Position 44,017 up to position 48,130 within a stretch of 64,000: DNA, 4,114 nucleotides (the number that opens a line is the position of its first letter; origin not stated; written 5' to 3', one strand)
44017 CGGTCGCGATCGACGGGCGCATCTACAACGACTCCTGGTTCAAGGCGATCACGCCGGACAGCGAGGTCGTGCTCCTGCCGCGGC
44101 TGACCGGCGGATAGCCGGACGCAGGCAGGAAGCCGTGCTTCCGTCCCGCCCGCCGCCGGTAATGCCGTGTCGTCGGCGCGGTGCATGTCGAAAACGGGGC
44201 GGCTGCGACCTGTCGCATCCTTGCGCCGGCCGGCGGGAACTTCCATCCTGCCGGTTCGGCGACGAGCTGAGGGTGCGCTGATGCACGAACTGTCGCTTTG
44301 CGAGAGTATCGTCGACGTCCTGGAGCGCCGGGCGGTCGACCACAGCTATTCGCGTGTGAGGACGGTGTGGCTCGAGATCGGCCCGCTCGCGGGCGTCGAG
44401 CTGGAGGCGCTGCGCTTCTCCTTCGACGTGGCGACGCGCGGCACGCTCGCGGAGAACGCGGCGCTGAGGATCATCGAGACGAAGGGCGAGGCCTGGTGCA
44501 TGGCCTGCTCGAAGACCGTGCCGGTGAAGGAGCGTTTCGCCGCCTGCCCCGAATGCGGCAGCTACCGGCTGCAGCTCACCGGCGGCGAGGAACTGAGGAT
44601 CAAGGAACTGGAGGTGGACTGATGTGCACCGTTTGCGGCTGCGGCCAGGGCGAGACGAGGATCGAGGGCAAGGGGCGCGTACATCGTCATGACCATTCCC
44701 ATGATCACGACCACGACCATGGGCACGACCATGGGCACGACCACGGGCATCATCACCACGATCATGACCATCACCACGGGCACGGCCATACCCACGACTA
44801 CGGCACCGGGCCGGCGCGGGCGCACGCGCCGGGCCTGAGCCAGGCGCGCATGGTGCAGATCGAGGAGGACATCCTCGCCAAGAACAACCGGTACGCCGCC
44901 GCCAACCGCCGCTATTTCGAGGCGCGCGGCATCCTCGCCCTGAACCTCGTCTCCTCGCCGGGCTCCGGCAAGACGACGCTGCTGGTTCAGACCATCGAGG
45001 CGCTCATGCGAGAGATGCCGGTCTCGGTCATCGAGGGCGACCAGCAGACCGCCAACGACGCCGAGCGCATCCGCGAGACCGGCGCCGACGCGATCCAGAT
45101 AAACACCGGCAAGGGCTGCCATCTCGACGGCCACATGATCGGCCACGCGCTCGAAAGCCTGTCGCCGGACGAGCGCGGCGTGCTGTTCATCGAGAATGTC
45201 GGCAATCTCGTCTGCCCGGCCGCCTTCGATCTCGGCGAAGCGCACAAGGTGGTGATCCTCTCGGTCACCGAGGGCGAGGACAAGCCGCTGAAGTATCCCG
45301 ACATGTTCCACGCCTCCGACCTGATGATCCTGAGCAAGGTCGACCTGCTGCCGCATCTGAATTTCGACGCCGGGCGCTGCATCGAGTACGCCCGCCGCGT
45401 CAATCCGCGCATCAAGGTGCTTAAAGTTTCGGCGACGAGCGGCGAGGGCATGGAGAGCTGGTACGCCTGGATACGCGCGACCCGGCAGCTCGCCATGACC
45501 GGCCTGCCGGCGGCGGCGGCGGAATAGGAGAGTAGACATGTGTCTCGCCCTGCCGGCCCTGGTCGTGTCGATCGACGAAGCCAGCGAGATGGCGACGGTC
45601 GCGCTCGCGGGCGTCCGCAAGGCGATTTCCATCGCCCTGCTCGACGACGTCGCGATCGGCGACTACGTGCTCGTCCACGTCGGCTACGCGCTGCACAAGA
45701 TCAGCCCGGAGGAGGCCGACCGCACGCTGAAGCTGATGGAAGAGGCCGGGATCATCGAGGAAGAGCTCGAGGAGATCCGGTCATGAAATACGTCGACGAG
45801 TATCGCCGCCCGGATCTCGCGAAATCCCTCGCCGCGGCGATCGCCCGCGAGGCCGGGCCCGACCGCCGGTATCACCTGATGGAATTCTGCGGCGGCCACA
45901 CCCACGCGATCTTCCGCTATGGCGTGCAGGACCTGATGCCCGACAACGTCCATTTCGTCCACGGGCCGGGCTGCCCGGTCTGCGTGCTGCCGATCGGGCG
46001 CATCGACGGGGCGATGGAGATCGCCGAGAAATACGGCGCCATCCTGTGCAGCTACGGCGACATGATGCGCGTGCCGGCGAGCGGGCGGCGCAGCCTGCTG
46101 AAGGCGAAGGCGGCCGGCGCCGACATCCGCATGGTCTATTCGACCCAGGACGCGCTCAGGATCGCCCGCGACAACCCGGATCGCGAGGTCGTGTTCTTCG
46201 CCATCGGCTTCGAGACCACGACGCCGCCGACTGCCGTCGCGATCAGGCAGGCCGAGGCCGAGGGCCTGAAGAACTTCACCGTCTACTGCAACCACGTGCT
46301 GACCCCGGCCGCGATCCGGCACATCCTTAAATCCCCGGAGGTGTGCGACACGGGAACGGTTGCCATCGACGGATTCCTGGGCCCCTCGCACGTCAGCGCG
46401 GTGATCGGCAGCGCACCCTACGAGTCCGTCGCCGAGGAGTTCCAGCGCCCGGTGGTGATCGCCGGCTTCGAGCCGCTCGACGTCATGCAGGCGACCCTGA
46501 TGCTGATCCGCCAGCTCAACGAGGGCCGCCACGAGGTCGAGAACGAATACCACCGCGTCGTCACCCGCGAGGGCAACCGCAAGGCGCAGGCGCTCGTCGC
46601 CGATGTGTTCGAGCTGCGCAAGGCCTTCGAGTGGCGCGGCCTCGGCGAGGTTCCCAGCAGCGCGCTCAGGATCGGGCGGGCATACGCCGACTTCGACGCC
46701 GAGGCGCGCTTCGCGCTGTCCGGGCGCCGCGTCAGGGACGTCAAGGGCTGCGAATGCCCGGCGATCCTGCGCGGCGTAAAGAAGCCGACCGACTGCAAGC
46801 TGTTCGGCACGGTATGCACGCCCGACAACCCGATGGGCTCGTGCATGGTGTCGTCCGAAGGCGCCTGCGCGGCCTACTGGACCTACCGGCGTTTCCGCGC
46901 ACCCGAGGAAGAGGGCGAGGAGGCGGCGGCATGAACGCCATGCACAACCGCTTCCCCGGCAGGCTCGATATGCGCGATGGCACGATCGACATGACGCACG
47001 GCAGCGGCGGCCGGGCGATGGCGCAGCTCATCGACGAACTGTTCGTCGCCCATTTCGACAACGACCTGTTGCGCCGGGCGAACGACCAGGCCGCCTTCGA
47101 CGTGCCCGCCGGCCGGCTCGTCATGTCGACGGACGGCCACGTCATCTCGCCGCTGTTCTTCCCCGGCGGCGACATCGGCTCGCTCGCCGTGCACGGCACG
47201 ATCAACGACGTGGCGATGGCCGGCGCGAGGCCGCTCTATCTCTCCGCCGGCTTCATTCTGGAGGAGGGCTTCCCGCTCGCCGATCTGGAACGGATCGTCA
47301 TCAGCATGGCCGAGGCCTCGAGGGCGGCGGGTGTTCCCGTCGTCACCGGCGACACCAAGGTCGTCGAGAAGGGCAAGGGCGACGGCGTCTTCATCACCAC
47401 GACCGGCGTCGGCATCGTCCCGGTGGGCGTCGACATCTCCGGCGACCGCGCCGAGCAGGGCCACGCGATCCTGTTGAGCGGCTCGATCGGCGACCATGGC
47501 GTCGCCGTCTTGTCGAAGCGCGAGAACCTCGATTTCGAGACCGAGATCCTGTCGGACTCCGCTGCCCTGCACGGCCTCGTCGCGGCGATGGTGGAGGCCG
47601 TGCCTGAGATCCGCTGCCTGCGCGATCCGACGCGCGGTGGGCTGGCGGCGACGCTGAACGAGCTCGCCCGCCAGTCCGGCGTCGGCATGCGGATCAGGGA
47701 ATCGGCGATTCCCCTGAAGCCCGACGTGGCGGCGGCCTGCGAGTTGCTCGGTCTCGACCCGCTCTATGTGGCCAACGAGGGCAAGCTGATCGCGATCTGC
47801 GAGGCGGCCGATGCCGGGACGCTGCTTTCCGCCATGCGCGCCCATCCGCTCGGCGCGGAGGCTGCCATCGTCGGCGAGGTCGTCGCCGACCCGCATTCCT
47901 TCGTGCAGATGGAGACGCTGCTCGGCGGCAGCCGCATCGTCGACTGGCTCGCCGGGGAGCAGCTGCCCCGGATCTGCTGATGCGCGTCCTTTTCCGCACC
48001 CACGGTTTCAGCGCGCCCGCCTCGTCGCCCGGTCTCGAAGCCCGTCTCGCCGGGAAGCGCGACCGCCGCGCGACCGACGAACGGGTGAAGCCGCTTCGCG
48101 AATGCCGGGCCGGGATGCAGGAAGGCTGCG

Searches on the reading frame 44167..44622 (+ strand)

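Call 54: search_protein_families(library=ncbifam, proteins=[window:44167-44622:+], max_evalue=0.00001)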
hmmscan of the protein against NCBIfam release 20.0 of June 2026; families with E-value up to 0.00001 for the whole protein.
window:44167-44622:+ (151 aa): 6 families
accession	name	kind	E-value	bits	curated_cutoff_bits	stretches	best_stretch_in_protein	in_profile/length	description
NF009046.0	PRK12380.1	subfamily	8.4e-35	119.6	113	1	39-151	1-113/113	hydrogenase/urease nickel incorporation protein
TIGR00100.1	hypA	equivalog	8.2e-32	109.7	88.1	1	39-151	1-114/116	hydrogenase maturation nickel metallochaperone HypA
NF002979.0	PRK03681.1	subfamily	2.1e-26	92.4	121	1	39-151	1-114/116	hydrogenase/urease nickel incorporation protein HypA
NF001976.0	PRK00762.1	equivalog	3.7e-16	59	146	1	39-150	1-118/124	hydrogenase maturation nickel metallochaperone HypA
NF001839.0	PRK00564.1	equivalog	3.5e-13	49.8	112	1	39-150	1-114/117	hydrogenase/urease nickel incorporation protein HypA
NF003008.0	PRK03824.1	equivalog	1.3e-12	47.8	125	1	39-121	1-83/135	hydrogenase nickel incorporation protein HypA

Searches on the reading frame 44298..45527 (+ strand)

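Call 54: search_protein_families(library=ncbifam, proteins=[window:44298-45527:+], max_evalue=0.00001)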
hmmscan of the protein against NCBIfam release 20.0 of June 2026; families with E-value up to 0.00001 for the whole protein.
window:44298-45527:+ (409 aa): 4 families
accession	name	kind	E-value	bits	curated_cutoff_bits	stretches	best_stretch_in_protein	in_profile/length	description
NF007775.0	PRK10463.1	equivalog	8.4e-125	415.9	385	1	109-396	1-288/290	hydrogenase nickel incorporation protein HypB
TIGR00073.1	hypB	equivalog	7.1e-89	296.9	121.2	1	186-395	4-213/217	hydrogenase nickel incorporation protein HypB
NF053667.1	HypB_prefix_1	domain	3.8e-20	73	30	1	109-185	1-72/72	hydrogenase nickel incorporation protein HypB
TIGR00101.1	ureG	equivalog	1e-06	28.7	204.2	1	218-392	7-191/199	urease accessory protein UreG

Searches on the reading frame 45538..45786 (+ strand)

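Call 54: search_protein_families(library=ncbifam, proteins=[window:45538-45786:+], max_evalue=0.00001)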
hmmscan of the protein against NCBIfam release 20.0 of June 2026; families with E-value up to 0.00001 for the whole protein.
window:45538-45786:+ (82 aa): 3 families
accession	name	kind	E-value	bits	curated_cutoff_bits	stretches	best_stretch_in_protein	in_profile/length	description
TIGR00074.1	hypC_hupF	subfamily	1e-20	73.4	48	1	1-71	1-69/80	HypC/HybG/HupF family hydrogenase formation chaperone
NF007721.0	PRK10413.1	equivalog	9.1e-12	44.8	115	1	1-68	1-73/87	hydrogenase maturation factor HybG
NF007712.0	PRK10409.1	equivalog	6.1e-08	32.8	136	1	1-69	1-73/90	HypC/HybG/HupF family hydrogenase formation chaperone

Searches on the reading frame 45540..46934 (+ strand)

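Call 50: search_protein_families(library=pfam, proteins=[window:45540-46934:+], max_evalue=0.00001)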
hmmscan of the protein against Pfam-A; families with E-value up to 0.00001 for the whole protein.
window:45540-46934:+ (464 aa): 1 family
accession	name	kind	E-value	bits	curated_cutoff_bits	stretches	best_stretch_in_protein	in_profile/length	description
PF01924.21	HypD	-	5.2e-155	516.3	25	1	93-450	2-351/351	Hydrogenase formation hypA family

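Call 54: search_protein_families(library=ncbifam, proteins=[window:45540-46934:+], max_evalue=0.00001)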
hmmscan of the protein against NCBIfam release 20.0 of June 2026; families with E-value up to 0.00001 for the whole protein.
window:45540-46934:+ (464 aa): 1 family
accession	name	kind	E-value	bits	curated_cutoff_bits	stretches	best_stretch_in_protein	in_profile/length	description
TIGR00075.1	hypD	equivalog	1.3e-144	481.7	192.8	1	82-453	4-370/372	hydrogenase formation protein HypD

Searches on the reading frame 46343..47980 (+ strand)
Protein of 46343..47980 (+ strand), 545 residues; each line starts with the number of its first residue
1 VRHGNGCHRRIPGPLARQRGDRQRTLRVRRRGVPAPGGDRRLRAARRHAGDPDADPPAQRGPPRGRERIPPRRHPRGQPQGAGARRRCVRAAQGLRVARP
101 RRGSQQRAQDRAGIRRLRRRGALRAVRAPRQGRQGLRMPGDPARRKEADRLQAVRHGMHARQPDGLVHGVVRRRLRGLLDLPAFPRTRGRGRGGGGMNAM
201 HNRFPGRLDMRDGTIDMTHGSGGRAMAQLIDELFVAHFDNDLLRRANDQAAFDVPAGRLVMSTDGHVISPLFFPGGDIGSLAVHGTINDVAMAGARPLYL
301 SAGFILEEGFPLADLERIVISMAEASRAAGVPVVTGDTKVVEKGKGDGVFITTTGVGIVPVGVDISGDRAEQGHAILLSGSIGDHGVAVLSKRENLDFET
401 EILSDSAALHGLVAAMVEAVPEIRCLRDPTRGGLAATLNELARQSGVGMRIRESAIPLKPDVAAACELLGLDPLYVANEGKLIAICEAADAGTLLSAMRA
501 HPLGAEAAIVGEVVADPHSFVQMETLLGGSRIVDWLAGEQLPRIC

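Call 54: search_protein_families(library=ncbifam, proteins=[window:46343-47980:+], max_evalue=0.00001)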
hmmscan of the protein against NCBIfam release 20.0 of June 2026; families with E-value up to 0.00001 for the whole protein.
window:46343-47980:+ (545 aa): 8 families
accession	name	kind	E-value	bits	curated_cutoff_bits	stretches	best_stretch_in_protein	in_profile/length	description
TIGR02124.1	hypE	equivalog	7.1e-140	465.7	251.6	1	215-545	2-332/332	hydrogenase expression/formation protein HypE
TIGR01379.1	thiL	equivalog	4.6e-22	78.4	184.15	1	228-518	4-298/320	thiamine-phosphate kinase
NF004351.0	PRK05731.1-4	equivalog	3.1e-14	52.8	324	1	244-514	36-297/321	thiamine-phosphate kinase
NF004353.0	PRK05731.2-2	equivalog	1.9e-13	50.2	301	1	230-478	5-247/311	thiamine-phosphate kinase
TIGR00476.1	selD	equivalog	1e-09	38.1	125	1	245-468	44-263/311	selenide, water dikinase SelD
TIGR01736.1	FGAM_synth_II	equivalog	1.6e-07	30.1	525.75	1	283-521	94-338/718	phosphoribosylformylglycinamidine synthase subunit PurL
NF002098.0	PRK00943.1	equivalog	2e-06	27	299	1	245-464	48-263/347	selenide, water dikinase SelD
NF004350.0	PRK05731.1-1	equivalog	7.5e-06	25.1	441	0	248-462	30-245/325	thiamine-phosphate kinase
